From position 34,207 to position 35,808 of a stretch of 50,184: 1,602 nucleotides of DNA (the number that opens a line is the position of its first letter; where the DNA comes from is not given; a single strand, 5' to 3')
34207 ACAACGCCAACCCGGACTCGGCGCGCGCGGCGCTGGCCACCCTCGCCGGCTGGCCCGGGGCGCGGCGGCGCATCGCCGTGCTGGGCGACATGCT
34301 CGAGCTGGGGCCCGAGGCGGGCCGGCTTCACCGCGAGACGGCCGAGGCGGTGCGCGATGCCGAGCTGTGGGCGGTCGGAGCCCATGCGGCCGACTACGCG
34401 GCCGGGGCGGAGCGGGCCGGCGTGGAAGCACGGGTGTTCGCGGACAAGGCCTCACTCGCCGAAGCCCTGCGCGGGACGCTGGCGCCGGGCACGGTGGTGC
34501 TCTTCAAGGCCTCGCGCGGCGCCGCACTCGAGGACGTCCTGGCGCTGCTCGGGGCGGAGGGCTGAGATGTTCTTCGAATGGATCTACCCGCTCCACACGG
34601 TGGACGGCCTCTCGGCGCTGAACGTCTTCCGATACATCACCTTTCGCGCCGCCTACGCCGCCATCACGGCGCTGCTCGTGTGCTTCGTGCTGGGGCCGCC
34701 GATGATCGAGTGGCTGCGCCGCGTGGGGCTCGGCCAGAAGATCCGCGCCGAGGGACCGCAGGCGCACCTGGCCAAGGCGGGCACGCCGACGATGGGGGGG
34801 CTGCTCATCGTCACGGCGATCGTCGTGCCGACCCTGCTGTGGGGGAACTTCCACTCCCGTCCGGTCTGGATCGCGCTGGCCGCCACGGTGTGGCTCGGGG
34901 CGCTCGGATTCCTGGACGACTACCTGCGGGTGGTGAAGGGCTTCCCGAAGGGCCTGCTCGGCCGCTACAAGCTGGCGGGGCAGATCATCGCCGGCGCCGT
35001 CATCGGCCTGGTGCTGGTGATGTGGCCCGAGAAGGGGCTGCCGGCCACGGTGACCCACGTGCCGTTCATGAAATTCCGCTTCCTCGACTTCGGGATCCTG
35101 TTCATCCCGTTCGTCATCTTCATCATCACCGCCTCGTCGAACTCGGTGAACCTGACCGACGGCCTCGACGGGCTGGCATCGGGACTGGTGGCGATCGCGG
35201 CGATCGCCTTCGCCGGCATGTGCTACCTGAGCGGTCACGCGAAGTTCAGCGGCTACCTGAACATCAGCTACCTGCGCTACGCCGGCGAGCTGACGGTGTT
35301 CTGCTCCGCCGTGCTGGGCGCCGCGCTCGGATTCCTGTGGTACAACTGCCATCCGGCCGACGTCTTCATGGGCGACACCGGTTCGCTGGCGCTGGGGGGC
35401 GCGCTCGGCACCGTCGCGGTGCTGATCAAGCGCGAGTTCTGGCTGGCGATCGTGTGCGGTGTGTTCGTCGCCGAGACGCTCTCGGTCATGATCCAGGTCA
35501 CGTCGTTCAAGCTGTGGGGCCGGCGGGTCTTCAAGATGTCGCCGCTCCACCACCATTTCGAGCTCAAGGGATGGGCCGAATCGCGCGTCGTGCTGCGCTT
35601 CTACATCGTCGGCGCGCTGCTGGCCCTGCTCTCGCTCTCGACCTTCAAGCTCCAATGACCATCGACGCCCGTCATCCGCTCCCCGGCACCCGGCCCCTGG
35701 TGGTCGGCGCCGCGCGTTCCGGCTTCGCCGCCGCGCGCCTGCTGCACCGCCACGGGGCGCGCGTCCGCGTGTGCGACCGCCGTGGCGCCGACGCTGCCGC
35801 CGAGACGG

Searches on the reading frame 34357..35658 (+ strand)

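Call 79: search_protein_families(library=pfam, proteins=[window:34357-35658:+], max_evalue=0.001)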
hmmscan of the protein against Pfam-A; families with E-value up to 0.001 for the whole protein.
window:34357-35658:+ (433 aa): 2 families
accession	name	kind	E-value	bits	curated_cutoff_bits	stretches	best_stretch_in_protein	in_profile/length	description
PF00953.26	Glycos_transf_4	-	4.3e-32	111.8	27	1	171-356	2-158/160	Glycosyl transferase family 4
PF10555.14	MraY_sig1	-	1.3e-05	24.8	20.1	1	140-152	1-13/13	Phospho-N-acetylmuramoyl-pentapeptide-transferase signature 1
